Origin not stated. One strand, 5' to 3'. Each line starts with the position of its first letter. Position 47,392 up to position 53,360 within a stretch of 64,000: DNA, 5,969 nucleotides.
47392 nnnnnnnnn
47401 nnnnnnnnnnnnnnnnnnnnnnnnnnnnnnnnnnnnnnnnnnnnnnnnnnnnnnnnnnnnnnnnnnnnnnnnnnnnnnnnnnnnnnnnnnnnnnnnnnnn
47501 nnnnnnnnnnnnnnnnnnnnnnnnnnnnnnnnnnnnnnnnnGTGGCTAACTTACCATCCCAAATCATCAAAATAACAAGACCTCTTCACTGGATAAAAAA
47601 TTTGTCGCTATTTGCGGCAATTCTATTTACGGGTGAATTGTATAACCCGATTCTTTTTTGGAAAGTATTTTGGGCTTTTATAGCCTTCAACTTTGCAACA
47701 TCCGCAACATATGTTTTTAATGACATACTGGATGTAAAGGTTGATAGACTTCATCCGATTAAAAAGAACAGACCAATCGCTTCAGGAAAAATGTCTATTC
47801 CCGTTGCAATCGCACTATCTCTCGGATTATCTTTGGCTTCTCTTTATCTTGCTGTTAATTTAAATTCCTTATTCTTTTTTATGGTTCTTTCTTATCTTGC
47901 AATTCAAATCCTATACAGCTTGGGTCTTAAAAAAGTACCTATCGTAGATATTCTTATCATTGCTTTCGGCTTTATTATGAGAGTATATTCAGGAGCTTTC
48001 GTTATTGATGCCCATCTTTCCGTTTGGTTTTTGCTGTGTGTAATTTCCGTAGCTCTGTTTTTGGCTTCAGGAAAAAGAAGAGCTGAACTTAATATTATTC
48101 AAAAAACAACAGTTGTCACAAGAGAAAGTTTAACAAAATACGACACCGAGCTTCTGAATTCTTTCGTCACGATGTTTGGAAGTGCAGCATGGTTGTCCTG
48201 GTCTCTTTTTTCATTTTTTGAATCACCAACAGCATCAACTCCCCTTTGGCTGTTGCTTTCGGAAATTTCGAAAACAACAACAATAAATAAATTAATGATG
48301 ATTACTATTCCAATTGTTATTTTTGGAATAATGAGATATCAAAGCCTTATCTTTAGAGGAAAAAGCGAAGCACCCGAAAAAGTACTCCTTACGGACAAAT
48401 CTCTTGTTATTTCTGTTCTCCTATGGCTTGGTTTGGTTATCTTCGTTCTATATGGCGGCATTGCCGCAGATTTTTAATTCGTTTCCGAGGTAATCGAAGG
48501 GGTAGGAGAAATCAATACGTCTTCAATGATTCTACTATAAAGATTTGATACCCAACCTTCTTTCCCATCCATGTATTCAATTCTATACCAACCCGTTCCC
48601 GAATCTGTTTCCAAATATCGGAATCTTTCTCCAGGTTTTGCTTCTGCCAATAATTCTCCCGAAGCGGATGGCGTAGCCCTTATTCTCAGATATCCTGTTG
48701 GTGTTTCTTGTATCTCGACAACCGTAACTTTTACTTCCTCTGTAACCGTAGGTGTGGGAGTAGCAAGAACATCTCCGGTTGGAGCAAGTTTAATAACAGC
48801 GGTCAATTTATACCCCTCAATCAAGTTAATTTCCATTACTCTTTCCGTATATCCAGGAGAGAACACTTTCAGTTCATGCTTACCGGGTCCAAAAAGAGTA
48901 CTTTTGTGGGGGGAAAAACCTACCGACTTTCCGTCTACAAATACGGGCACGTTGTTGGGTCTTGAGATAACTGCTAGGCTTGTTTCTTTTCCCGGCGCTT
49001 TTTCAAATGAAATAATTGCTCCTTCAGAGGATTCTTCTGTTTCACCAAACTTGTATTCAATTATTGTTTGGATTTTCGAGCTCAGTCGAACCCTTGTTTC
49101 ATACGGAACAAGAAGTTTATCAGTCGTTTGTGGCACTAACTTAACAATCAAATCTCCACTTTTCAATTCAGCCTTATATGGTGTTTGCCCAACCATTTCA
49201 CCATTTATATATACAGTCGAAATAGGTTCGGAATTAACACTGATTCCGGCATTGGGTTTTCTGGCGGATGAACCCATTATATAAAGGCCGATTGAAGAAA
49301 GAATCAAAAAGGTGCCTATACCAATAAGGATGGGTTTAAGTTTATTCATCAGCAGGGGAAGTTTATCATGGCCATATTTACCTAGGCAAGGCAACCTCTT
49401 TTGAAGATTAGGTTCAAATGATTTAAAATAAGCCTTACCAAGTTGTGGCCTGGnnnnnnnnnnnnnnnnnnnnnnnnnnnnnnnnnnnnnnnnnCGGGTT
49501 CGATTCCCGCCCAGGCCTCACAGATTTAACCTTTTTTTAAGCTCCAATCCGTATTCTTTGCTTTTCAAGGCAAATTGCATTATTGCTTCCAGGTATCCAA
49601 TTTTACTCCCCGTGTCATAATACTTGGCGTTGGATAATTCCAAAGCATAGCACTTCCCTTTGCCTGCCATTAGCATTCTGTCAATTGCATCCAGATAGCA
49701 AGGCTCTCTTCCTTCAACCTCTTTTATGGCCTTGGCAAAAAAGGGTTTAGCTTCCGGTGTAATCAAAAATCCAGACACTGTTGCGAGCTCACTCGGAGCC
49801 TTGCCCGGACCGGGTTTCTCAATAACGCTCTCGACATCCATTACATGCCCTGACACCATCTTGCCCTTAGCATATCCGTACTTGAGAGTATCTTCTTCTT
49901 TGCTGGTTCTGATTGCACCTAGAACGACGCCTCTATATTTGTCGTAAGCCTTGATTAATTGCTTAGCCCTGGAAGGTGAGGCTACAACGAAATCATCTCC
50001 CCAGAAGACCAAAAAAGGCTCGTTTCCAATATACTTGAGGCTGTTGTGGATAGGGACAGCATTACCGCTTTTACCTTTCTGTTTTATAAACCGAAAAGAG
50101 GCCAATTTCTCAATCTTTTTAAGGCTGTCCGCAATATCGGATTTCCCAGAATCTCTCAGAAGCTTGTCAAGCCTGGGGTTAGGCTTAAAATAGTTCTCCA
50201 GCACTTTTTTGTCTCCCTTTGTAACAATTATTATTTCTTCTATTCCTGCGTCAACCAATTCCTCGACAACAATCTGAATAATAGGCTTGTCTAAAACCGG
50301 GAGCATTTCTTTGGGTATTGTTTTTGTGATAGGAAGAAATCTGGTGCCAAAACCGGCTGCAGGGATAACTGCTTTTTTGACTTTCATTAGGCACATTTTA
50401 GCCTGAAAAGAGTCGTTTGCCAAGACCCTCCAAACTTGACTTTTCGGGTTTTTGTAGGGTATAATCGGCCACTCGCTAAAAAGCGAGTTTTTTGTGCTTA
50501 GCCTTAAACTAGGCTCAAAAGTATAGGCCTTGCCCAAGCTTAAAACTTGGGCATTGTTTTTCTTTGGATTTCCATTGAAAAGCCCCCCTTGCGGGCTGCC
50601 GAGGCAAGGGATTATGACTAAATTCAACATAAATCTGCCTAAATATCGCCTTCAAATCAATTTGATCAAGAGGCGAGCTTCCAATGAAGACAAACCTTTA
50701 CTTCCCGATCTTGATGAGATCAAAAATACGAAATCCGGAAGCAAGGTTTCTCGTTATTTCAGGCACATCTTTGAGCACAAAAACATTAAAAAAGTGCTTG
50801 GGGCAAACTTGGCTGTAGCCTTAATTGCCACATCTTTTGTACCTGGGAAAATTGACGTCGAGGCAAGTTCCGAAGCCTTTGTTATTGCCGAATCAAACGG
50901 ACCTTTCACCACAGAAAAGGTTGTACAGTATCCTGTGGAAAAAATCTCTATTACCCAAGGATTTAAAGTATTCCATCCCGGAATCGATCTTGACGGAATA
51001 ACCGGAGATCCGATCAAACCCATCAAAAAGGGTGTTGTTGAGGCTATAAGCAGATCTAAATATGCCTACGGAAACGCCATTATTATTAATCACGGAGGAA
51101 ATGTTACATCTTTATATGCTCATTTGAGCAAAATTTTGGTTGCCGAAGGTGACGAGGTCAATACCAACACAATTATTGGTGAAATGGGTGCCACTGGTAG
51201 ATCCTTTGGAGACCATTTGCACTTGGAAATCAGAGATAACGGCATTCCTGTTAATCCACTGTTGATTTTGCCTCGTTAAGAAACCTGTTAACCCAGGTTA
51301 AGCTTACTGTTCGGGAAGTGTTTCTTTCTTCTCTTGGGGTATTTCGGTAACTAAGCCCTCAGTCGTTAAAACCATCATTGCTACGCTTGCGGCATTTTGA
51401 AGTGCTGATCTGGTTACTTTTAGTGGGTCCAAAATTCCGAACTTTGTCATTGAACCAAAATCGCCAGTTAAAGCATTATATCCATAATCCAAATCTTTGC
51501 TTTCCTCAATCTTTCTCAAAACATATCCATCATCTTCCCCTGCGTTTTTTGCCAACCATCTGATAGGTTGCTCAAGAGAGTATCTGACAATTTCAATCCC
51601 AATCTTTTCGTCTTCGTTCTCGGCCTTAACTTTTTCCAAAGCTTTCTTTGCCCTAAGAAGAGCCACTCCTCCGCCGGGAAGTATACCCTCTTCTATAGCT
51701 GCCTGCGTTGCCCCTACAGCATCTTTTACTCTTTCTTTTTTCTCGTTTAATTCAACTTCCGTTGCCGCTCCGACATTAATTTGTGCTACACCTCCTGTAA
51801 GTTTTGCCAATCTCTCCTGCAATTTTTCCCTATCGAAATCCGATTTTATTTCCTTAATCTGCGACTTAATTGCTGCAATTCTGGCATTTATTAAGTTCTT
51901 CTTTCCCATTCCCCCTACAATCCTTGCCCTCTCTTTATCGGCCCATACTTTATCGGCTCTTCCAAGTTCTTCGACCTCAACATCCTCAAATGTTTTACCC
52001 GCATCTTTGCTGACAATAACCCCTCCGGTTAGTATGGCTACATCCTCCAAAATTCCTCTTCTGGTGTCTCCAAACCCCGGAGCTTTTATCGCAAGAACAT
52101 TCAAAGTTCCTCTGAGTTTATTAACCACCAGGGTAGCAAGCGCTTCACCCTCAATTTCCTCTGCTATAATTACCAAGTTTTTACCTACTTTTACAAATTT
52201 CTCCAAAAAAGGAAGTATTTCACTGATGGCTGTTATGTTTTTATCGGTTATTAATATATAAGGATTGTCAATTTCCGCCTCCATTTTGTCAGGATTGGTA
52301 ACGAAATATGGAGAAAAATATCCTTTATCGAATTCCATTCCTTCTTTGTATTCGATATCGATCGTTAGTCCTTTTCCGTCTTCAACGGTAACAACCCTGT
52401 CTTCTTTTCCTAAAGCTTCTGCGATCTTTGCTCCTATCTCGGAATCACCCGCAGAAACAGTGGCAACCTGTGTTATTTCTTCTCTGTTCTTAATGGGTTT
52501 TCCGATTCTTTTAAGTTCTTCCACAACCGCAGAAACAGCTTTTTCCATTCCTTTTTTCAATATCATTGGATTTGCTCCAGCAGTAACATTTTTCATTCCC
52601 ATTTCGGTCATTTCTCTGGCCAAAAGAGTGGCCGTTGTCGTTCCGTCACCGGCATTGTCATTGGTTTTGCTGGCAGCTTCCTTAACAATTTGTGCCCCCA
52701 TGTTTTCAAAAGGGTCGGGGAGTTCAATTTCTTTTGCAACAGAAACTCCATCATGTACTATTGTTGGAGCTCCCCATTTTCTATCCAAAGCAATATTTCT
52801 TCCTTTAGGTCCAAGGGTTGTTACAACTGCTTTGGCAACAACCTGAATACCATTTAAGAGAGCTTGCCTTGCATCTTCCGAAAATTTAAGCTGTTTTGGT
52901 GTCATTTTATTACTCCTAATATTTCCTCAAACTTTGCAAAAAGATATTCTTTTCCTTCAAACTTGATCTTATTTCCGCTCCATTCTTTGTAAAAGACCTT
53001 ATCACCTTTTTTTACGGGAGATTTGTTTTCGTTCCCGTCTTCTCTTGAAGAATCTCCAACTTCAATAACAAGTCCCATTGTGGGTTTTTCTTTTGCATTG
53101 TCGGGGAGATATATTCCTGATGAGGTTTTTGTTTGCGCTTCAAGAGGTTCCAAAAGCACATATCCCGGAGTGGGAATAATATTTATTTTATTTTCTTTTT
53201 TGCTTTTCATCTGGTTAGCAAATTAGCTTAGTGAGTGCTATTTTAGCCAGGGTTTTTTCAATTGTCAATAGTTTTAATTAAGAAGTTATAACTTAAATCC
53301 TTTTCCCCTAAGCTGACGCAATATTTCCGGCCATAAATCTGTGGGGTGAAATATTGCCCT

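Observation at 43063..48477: Polyprenyl-phosphate sugar cluster: processive GT2 + GT-C + WecA-like GT4 overlapping a decaprenyl-phosphate phosphoribosyltransferase-like UbiA enzyme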

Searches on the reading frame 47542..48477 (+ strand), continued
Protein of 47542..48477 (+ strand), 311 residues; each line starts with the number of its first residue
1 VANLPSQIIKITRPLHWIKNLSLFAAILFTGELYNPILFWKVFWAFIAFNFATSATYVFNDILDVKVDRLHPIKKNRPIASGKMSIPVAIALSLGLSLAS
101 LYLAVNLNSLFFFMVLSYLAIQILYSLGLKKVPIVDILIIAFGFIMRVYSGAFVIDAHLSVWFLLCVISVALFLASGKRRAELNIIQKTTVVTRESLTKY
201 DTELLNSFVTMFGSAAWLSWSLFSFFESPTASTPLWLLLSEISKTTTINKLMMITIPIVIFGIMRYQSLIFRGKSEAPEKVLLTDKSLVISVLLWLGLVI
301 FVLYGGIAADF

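Call 77: search_protein_families(library=pfam, proteins=[L114:1597-3240:+, L114:3427-3744:+, L108:8895-9236:+, L108:9702-11390:+, L139:9027-10427:+, L116:6161-7378:+, L116:8988-10064:+, L100:6073-7896:+, L148:8849-9976:+, L087:6761-7816:+], max_evalue=0.001)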
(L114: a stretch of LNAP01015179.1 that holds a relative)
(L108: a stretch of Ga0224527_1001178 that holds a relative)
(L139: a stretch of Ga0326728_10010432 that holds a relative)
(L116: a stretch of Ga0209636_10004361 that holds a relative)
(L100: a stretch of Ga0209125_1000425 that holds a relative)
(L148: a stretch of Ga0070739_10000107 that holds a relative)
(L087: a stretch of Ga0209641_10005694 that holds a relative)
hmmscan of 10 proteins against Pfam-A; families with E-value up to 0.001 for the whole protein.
L114:1597-3240:+ (548 aa): 0 families

L114:3427-3744:+ (106 aa): 1 family
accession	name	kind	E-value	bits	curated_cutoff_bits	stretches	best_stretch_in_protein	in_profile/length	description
PF00892.27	EamA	-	1.1e-06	29.4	28.2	1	33-103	63-133/135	EamA-like transporter family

L108:8895-9236:+ (114 aa): 2 families
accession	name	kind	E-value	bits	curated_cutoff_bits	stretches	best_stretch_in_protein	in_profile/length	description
PF00892.27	EamA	-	5.6e-09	36.8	28.2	1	24-112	49-134/135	EamA-like transporter family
PF00893.25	Multi_Drug_Res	-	0.00047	21.1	23.7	1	39-104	27-93/93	Small Multidrug Resistance protein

L108:9702-11390:+ (563 aa): 0 families

L139:9027-10427:+ (467 aa): 2 families
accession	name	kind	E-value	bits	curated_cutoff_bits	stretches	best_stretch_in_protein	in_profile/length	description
PF01565.28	FAD_binding_4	-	5.2e-19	68.8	26.4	1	22-154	3-138/139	FAD binding domain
PF04030.19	ALO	-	3.9e-07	30.5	23.1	1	343-462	132-257/258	D-arabinono-1,4-lactone oxidase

L116:6161-7378:+ (406 aa): 1 family
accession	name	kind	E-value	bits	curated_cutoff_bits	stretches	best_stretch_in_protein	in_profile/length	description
PF13231.12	PMT_2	-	2.3e-14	54.3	26.1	1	65-222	2-158/160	Dolichyl-phosphate-mannose-protein mannosyltransferase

L116:8988-10064:+ (359 aa): 1 family
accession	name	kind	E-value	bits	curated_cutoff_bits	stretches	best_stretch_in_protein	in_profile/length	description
PF04015.17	DUF362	-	1.1e-20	75.1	24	1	40-244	2-199/200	Domain of unknown function (DUF362)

L100:6073-7896:+ (608 aa): 2 families
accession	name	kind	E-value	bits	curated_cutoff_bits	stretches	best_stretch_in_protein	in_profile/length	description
PF02366.24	PMT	-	1.2e-05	25.4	22.7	1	137-258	88-214/245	Dolichyl-phosphate-mannose-protein mannosyltransferase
PF13231.12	PMT_2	-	2.2e-05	25.2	26.1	1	113-246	3-134/160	Dolichyl-phosphate-mannose-protein mannosyltransferase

L148:8849-9976:+ (376 aa): 1 family
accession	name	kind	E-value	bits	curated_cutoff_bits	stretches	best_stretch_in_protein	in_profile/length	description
PF04015.17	DUF362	-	1.4e-21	77.9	24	1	42-247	3-200/200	Domain of unknown function (DUF362)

L087:6761-7816:+ (352 aa): 1 family
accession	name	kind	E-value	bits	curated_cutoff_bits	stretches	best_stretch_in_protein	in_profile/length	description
PF04015.17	DUF362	-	7.7e-23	82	24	1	17-221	2-199/200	Domain of unknown function (DUF362)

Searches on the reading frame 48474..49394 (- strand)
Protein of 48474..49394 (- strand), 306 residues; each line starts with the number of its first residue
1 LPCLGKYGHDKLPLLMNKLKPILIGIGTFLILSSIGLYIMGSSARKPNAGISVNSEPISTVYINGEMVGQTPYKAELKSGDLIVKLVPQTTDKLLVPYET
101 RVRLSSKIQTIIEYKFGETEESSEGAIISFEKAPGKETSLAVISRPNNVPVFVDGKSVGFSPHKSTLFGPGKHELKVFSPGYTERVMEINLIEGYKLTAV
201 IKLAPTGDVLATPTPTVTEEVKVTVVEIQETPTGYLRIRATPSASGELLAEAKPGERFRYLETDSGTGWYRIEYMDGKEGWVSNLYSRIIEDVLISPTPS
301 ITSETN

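Call 4: search_protein_families(library=pfam, proteins=[window:48474-49394:-], max_evalue=0.01)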
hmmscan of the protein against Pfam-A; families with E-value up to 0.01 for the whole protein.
window:48474-49394:- (306 aa): 5 families
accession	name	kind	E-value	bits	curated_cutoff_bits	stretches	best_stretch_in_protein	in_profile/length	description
PF08308.17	PEGA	-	1.8e-15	57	20.8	2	138-204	2-68/71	PEGA domain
PF08239.17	SH3_3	-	2.3e-12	47.3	27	1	235-286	2-52/54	Bacterial SH3 domain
PF18348.7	SH3_16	-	0.00015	21.9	25.8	1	238-283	1-45/49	Bacterial dipeptidyl-peptidase Sh3 domain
PF22820.2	TcaA_3rd_4th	-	0.00041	20.7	27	0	51-72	5-27/73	TcaA protein 3rd/4th domain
PF06347.19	SH3_4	-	0.0027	17.9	24.1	1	238-283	7-50/56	Bacterial SH3 domain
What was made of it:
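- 48474..49394 (-): Membrane-anchored PEGA + SH3_3 surface protein, convergent with PPPRS (4-nt overlap). A conserved neighbour whose role is unknown. PEGA at E = 1.8e-15 and SH3_3 at E = 2.3e-12 (call 4).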

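Call 5: search_protein_families(library=ncbifam, proteins=[window:48474-49394:-], max_evalue=0.01)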
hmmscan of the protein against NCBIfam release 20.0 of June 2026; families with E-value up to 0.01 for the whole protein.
window:48474-49394:- (306 aa): 2 families
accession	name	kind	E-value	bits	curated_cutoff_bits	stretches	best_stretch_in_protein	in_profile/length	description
TIGR04211.1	SH3_and_anchor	equivalog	5.2e-05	22.9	65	1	238-286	10-57/198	TIGR04211 family SH3 domain-containing protein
NF047815.1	LIC10124_lipo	equivalog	0.0007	18.3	650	0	52-111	273-334/516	LIC10124 family lipoprotein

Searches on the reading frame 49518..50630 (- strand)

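Call 4: search_protein_families(library=pfam, proteins=[window:49518-50630:-], max_evalue=0.01)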
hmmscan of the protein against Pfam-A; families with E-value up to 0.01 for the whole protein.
window:49518-50630:- (370 aa): 3 families
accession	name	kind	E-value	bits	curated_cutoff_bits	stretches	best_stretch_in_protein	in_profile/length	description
PF00483.29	NTP_transferase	-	9.9e-28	97.8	21.2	1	86-352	1-241/245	Nucleotidyl transferase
PF12804.13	NTP_transf_3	-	1.8e-06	28.7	27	1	87-145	1-53/160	MobA-like NTP transferase domain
PF01128.25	IspD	-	0.00041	20.6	27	1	87-141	3-55/221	2-C-methyl-D-erythritol 4-phosphate cytidylyltransferase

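Call 5: search_protein_families(library=ncbifam, proteins=[window:49518-50630:-], max_evalue=0.01)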
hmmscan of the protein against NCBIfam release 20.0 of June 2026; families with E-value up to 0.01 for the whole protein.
window:49518-50630:- (370 aa): 30 families (the best 25 are shown)
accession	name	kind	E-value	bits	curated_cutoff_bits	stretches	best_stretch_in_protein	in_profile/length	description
TIGR01099.1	galU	equivalog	4.6e-67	226.3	326.8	1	84-349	1-261/261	UTP--glucose-1-phosphate uridylyltransferase GalU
NF009928.0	PRK13389.1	equivalog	4.9e-41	140.8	548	1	82-368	6-294/302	UTP--glucose-1-phosphate uridylyltransferase GalU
NF007516.0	PRK10122.1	equivalog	2.8e-32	112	534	1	84-368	3-291/297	UTP--glucose-1-phosphate uridylyltransferase GalF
TIGR01105.1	galF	equivalog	3.3e-29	102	659.2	1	83-366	2-289/297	GalU regulator GalF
TIGR03992.1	Arch_glmU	subfamily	9.4e-23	80.7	292.1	1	86-349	2-223/393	bifunctional sugar-1-phosphate nucleotidylyltransferase/acetyltransferase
TIGR01208.1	rmlA_long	equivalog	2.1e-22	79.5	320.25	1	86-352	1-233/353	glucose-1-phosphate thymidylyltransferase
NF041313.1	UDPGP_AglF_Halo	equivalog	1.5e-13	50.8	400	1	86-146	2-63/234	UTP--glucose-1-phosphate uridylyltransferase AglF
NF041173.1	Sug_nt_acttase_Thmprot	equivalog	3.5e-13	49.3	600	1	86-292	2-170/405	bifunctional sugar-1-phosphate nucleotidylyltransferase/acetyltransferase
NF045761.1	NAMPUrTaseMurU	equivalog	1.9e-12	47.5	250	1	86-136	2-52/226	N-acetylmuramate alpha-1-phosphate uridylyltransferase MurU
TIGR01207.1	rmlA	equivalog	3.9e-11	42.6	360.65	1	86-349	1-232/286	glucose-1-phosphate thymidylyltransferase RfbA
NF012024.0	PRK15480.1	equivalog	4.2e-10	39.2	588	1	82-139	1-58/292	glucose-1-phosphate thymidylyltransferase RfbA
NF049965.1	GlMnHpPGnyltfHddC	equivalog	4.5e-09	36.3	300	1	86-150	2-66/221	D-glycero-D-manno-heptose 1-phosphate guanosyltransferase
NF052502.1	man1P_GTase_Rv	exception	5.5e-08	32.1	440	1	86-149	2-65/352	mannose-1-phosphate guanylyltransferase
TIGR01173.1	glmU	equivalog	7e-06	25.1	366.85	1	86-231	2-119/452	bifunctional UDP-N-acetylglucosamine diphosphorylase/glucosamine-1-phosphate N-acetyltransferase GlmU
TIGR00453.1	ispD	equivalog_domain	8.2e-06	25.4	181.3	1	87-146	2-60/219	2-C-methyl-D-erythritol 4-phosphate cytidylyltransferase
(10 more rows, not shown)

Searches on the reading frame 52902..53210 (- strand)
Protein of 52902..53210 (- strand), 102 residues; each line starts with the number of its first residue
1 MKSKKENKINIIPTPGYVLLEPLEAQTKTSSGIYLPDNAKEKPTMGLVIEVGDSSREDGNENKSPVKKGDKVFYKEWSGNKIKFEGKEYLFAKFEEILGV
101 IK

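Call 9: search_protein_families(library=pfam, proteins=[window:52902-53210:-], max_evalue=0.001)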
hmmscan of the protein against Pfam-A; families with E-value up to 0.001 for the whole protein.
window:52902-53210:- (102 aa): 1 family
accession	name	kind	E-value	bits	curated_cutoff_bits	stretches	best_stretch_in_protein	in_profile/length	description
PF00166.26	Cpn10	-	3.6e-28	97.9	21.1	1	10-101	1-93/93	Chaperonin 10 Kd subunit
